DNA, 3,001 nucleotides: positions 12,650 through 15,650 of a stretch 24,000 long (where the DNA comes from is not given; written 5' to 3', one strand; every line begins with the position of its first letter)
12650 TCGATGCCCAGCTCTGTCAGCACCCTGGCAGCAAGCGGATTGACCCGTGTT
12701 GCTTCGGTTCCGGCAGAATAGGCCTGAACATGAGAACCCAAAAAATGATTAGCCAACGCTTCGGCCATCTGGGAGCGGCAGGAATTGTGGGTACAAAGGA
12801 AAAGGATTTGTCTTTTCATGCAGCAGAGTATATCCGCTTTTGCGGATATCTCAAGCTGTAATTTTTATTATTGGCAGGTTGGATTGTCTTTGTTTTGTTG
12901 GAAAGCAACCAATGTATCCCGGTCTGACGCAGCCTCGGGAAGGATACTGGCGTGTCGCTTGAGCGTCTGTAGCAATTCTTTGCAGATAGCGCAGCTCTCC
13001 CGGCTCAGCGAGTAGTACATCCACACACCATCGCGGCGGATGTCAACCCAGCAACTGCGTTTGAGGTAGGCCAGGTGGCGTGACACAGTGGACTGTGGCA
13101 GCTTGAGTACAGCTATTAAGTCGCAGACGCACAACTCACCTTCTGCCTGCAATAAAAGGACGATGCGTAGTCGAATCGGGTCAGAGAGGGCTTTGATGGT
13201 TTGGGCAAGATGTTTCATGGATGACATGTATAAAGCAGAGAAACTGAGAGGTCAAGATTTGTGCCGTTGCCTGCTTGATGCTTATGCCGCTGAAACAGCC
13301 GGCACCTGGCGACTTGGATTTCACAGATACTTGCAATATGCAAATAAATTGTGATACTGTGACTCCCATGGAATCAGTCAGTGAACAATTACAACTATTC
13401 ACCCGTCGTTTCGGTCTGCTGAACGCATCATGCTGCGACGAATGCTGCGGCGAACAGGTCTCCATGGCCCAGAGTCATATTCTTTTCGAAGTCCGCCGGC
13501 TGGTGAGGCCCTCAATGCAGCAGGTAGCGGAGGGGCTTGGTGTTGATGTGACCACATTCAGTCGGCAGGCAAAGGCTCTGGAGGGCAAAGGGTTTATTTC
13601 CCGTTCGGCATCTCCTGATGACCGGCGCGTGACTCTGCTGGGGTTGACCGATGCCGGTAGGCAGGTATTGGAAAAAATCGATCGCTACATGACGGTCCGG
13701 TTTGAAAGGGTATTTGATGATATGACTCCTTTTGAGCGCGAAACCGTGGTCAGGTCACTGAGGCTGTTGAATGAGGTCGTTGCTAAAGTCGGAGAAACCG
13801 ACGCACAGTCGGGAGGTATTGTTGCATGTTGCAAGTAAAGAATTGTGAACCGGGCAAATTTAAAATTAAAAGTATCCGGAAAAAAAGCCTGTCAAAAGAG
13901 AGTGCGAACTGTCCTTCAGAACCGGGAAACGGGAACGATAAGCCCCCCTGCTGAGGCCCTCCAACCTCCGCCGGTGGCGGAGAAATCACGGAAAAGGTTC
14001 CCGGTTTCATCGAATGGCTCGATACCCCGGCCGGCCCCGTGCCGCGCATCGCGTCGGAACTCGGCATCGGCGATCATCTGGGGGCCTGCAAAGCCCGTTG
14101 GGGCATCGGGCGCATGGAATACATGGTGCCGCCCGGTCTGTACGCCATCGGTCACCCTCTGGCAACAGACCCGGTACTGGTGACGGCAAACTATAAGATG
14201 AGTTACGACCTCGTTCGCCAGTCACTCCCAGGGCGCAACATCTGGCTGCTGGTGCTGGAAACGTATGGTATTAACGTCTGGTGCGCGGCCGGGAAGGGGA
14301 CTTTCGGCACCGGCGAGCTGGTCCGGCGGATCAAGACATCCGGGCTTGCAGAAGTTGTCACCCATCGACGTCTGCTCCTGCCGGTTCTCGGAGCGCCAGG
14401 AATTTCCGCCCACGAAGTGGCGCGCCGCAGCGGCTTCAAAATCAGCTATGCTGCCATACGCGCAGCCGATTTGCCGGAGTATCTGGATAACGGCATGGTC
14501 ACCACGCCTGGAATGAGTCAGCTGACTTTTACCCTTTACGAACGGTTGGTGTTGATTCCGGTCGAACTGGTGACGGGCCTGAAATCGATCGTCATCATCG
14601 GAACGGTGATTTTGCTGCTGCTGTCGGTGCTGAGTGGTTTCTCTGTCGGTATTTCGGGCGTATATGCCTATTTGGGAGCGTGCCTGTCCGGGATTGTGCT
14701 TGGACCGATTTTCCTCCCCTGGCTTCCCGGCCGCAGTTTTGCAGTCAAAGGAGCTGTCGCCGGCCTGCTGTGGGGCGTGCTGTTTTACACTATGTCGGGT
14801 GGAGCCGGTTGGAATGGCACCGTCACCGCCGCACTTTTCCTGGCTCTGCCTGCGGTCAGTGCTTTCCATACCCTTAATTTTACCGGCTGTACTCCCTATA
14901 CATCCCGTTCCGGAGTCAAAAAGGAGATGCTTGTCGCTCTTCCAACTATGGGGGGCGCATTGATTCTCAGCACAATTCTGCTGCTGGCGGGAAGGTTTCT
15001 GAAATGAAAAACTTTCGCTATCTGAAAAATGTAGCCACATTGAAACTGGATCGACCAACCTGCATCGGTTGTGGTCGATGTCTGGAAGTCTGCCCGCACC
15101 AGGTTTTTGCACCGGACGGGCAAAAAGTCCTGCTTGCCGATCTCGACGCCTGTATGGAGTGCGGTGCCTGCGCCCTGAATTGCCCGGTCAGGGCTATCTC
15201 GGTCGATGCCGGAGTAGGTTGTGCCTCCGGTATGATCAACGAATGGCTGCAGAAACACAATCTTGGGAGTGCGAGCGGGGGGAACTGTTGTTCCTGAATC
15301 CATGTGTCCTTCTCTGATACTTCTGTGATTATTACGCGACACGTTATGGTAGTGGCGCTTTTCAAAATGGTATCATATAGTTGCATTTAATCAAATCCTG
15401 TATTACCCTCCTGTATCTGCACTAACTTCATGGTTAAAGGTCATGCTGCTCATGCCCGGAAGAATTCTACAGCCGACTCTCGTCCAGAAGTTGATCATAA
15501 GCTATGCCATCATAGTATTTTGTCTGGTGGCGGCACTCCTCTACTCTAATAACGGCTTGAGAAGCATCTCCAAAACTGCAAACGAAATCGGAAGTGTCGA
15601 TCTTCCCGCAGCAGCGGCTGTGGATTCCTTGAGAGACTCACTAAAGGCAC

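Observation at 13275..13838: Cys-cluster MarR regulator translationally coupled to hgcA, in place of an ArsR-type hgcAB regulator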

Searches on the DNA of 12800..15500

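Call 60: search_rna_families(source=window, start=12800, end=15500, threshold=evalue, max_evalue=1)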
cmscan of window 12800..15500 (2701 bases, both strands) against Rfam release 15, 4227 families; matches with E-value up to 1: 0.
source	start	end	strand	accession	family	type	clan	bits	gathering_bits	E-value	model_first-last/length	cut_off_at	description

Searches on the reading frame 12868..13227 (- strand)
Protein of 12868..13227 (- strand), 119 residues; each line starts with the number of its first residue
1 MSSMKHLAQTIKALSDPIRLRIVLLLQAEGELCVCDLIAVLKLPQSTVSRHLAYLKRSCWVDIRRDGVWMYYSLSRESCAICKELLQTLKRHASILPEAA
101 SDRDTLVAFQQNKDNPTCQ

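Call 8: search_protein_families(library=pfam, proteins=[window:12868-13227:-], max_evalue=0.01)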
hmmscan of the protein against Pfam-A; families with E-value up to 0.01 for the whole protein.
window:12868-13227:- (119 aa): 5 families
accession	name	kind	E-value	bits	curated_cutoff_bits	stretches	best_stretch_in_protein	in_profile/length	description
PF01022.26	HTH_5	-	1.1e-13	51.2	22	1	16-57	1-41/47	Bacterial regulatory protein, arsR family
PF12840.13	HTH_20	-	3e-06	27.6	27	1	14-57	1-44/51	Helix-turn-helix domain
PF21476.4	PF0610-like_N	-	0.00035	21.2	33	1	18-58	2-41/50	PF0610-like, N-terminal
PF13412.12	HTH_24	-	0.00039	20.4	21.9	1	16-53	2-39/48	Winged helix-turn-helix DNA-binding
PF12802.13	MarR_2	-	0.0015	19.1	27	1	18-66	6-55/61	MarR family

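Call 29: search_protein_families(library=ncbifam, proteins=[window:12868-13227:-], max_evalue=0.001)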
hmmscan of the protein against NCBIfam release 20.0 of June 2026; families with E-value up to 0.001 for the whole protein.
window:12868-13227:- (119 aa): 10 families
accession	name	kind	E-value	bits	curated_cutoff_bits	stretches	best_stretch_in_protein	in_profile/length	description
NF033788.1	HTH_metalloreg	subfamily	1e-25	89.3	55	1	8-78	2-72/77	metalloregulator ArsR/SmtB family transcription factor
NF007528.0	PRK10141.1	subfamily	2.3e-19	69.4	97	1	8-84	7-83/117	metalloregulator ArsR/SmtB family transcription factor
NF045707.1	Dbac_1936_reg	equivalog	1.1e-14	54.2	115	1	3-93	3-89/99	ArsR/SmtB-type metalloregulator TsoR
NF041413.1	ArsR_Rv2640c_fam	equivalog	4.6e-14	52.8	155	1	6-87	31-114/118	Rv2640c family ArsR-like transcriptional regulator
NF040642.1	sulf_sens_BigR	equivalog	3.3e-11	43.1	155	1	6-81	9-83/95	sulfite-sensing transcriptional repressor BigR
NF033789.1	repress_SdpR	subfamily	3.7e-11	42.8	100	1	11-76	2-66/79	autorepressor SdpR family transcription factor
NF052532.1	TransRegPagRBaca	equivalog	6.3e-11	42.2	170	1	6-78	16-87/99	transcriptional repressor PagR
NF047906.1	CdPbTransRegCmtR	equivalog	9.8e-07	28.7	150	1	6-80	10-83/104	Cd(II)/Pb(II)-sensing metalloregulatory transcriptional regulator CmtR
NF005061.0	PRK06474.1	equivalog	0.00016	21.7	121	1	11-89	5-90/178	hypothetical protein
NF053755.1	MsvR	equivalog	0.00025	20.8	220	1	9-66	5-61/236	transcriptional factor MsvR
